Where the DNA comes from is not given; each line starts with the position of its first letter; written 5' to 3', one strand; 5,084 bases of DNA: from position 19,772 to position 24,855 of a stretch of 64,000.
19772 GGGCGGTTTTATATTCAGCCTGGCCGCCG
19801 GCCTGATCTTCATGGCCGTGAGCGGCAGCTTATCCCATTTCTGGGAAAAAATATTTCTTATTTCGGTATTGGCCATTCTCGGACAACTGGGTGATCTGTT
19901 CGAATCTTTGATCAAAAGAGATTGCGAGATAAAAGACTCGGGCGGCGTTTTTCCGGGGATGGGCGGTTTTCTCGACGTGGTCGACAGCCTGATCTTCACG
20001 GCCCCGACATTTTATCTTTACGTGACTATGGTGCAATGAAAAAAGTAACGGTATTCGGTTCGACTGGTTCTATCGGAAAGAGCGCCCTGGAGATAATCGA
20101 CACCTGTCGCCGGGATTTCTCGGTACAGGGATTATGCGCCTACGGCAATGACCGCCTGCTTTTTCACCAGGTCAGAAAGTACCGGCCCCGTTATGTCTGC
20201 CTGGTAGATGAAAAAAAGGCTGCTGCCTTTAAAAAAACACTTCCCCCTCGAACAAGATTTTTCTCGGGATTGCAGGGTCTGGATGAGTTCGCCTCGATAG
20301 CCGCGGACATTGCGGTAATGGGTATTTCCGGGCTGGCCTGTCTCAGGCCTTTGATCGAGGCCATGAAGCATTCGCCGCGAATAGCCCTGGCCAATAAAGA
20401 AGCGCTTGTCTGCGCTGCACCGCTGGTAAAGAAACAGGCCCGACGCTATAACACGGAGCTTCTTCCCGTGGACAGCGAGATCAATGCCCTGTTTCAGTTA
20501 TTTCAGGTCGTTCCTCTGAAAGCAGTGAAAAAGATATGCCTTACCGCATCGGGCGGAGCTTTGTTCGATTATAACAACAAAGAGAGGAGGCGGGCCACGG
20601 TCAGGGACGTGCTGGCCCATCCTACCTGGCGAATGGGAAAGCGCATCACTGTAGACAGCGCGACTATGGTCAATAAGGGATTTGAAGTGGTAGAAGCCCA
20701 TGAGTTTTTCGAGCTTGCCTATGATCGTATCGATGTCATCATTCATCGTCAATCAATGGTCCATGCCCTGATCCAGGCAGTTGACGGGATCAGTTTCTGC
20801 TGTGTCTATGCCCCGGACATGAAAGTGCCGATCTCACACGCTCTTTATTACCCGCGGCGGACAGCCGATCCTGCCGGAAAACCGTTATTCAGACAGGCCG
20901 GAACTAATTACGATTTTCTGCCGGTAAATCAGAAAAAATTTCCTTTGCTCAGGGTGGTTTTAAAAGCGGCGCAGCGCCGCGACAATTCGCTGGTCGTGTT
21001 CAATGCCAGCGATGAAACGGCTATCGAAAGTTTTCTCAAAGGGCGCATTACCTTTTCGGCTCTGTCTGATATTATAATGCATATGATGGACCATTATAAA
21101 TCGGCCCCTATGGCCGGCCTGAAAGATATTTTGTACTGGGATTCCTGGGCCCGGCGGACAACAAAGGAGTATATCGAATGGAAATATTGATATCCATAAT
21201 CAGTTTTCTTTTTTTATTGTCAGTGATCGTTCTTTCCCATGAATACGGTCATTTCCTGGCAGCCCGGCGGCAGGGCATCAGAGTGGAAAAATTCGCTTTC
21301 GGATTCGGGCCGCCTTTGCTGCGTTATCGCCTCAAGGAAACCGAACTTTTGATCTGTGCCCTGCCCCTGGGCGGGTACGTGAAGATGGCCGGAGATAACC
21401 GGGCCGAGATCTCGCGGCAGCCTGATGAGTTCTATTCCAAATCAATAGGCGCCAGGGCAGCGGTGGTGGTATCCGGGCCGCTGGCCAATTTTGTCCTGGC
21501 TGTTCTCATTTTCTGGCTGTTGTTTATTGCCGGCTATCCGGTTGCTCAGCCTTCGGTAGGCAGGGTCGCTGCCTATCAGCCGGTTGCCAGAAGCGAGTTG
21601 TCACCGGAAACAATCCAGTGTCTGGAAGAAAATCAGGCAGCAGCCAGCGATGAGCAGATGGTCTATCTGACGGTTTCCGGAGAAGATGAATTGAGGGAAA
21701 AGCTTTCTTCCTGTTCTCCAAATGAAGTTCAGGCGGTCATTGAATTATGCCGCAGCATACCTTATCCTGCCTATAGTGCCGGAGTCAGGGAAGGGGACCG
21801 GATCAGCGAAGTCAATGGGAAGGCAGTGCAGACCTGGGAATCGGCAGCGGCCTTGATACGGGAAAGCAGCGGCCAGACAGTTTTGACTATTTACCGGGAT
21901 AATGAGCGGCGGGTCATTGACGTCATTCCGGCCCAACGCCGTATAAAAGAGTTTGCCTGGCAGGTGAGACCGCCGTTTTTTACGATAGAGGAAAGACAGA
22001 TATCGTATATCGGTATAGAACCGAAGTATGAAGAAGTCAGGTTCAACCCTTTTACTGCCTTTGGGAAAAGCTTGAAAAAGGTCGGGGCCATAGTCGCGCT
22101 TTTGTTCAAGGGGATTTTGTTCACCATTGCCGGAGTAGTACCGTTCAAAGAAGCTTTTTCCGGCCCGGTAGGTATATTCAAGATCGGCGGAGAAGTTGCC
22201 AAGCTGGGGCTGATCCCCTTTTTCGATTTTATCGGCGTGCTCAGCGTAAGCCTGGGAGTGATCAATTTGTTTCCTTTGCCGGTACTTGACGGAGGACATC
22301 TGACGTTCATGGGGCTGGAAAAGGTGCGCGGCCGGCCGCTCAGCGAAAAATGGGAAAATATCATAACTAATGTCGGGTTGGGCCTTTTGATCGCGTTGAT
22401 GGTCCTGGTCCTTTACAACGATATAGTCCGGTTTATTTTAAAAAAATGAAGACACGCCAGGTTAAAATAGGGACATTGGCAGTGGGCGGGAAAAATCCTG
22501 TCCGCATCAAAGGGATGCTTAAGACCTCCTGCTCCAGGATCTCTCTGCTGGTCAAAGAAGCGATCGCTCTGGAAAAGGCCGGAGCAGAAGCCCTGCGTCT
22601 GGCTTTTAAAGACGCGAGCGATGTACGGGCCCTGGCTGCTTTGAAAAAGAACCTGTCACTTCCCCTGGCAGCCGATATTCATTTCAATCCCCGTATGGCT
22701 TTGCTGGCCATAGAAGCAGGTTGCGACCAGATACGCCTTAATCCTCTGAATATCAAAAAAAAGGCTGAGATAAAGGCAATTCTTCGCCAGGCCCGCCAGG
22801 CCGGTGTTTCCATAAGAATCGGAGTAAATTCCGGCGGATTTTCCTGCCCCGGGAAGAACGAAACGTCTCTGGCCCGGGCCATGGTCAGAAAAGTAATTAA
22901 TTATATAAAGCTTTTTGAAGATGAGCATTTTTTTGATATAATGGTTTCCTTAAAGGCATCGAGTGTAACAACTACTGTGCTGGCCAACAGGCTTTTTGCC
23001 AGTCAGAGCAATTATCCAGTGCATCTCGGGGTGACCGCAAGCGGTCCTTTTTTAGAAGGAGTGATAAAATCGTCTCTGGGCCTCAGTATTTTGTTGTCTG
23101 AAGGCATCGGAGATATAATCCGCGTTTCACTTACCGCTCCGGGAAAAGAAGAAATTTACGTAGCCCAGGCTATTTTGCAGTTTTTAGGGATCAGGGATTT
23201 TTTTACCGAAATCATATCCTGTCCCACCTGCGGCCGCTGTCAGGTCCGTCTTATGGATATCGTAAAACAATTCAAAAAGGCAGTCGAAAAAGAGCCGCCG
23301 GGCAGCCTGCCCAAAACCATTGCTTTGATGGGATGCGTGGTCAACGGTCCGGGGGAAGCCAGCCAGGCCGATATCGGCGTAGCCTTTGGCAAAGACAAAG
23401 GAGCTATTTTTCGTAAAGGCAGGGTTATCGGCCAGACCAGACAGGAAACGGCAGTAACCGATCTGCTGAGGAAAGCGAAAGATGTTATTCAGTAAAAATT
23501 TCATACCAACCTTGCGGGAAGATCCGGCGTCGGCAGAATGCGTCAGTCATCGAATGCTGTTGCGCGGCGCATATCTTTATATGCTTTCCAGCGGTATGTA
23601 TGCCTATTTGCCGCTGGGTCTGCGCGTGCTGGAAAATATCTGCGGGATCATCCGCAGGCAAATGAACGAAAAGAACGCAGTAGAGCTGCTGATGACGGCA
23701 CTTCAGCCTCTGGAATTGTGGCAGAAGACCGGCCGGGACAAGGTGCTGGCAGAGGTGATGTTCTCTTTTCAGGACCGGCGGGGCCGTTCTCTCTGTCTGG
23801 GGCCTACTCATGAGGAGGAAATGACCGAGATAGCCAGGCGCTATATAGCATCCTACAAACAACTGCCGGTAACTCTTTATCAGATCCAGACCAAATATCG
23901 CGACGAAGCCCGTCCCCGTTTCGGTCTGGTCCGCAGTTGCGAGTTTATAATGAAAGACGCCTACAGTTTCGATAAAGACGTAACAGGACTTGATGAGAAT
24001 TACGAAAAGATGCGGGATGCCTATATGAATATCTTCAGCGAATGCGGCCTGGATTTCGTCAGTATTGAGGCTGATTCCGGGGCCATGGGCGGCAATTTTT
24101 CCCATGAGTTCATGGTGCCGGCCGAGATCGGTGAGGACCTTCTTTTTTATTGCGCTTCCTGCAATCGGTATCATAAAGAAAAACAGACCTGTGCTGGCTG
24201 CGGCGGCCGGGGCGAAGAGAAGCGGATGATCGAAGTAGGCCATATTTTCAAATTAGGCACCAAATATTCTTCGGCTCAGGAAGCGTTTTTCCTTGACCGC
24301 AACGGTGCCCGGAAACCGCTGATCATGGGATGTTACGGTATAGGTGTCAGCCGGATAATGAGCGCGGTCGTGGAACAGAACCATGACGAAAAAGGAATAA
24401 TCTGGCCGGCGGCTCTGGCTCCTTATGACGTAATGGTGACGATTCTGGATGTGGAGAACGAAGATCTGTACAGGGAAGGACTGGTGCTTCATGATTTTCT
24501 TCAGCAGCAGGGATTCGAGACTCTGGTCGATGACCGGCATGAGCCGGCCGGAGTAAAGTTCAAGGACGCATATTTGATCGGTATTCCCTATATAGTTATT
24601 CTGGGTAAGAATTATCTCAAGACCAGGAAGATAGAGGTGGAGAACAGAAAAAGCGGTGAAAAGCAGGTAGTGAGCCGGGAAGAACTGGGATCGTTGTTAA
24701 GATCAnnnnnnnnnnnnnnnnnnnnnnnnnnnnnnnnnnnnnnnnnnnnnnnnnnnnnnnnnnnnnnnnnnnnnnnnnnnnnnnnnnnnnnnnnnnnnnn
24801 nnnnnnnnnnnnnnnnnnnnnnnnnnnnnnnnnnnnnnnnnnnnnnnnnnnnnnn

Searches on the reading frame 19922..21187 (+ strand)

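Call 12: search_protein_families(library=pfam, proteins=[window:19922-21187:+], max_evalue=0.001)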
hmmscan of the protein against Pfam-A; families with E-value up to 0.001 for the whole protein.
window:19922-21187:+ (422 aa): 3 families
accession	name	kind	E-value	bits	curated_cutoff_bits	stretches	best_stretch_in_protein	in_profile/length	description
PF08436.17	DXP_redisom_C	-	6.2e-31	106.8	26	1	180-263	1-84/84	1-deoxy-D-xylulose 5-phosphate reductoisomerase C-terminal domain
PF02670.22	DXP_reductoisom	-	9.3e-31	107.6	21.7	1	42-165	1-128/129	1-deoxy-D-xylulose 5-phosphate reductoisomerase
PF13288.12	DXPR_C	-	1.4e-25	90.3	27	1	298-412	4-114/115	DXP reductoisomerase C-terminal domain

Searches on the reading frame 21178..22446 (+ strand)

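Call 12: search_protein_families(library=pfam, proteins=[window:21178-22446:+], max_evalue=0.001)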
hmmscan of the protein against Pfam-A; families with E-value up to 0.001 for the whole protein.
window:21178-22446:+ (423 aa): 4 families
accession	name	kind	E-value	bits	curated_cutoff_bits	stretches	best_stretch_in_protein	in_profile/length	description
PF02163.28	Peptidase_M50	-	4.9e-62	209.6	27.2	1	10-407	2-221/221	Peptidase family M50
PF17820.7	PDZ_6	-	1.7e-08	34.5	27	1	197-239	10-53/54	PDZ domain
PF13180.12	PDZ_2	-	1e-05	26.1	27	1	197-249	24-78/80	PDZ domain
PF00595.29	PDZ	-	0.00011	22.9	23.2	1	197-238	37-80/81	PDZ domain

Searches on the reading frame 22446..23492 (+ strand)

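Call 12: search_protein_families(library=pfam, proteins=[window:22446-23492:+], max_evalue=0.001)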
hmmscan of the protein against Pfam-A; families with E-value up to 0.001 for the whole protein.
window:22446-23492:+ (349 aa): 1 family
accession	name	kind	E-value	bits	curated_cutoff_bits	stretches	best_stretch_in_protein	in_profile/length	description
PF04551.19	GcpE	-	4.4e-111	371.6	32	1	3-343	1-340/343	GcpE protein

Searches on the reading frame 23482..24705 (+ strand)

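Call 13: search_protein_families(library=pfam, proteins=[window:23482-24705:+], max_evalue=0.001)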
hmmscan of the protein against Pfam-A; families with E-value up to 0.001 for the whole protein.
window:23482-24705:+ (408 aa): 2 families
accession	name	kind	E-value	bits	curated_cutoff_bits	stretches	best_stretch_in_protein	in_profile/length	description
PF00587.30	tRNA-synt_2b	-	2.1e-29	103.3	29.3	1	94-300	1-179/179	tRNA synthetase class II core domain (G, H, P, S and T)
PF03129.25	HGTP_anticodon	-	1.4e-16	60.9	21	1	317-407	2-92/94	Anticodon binding domain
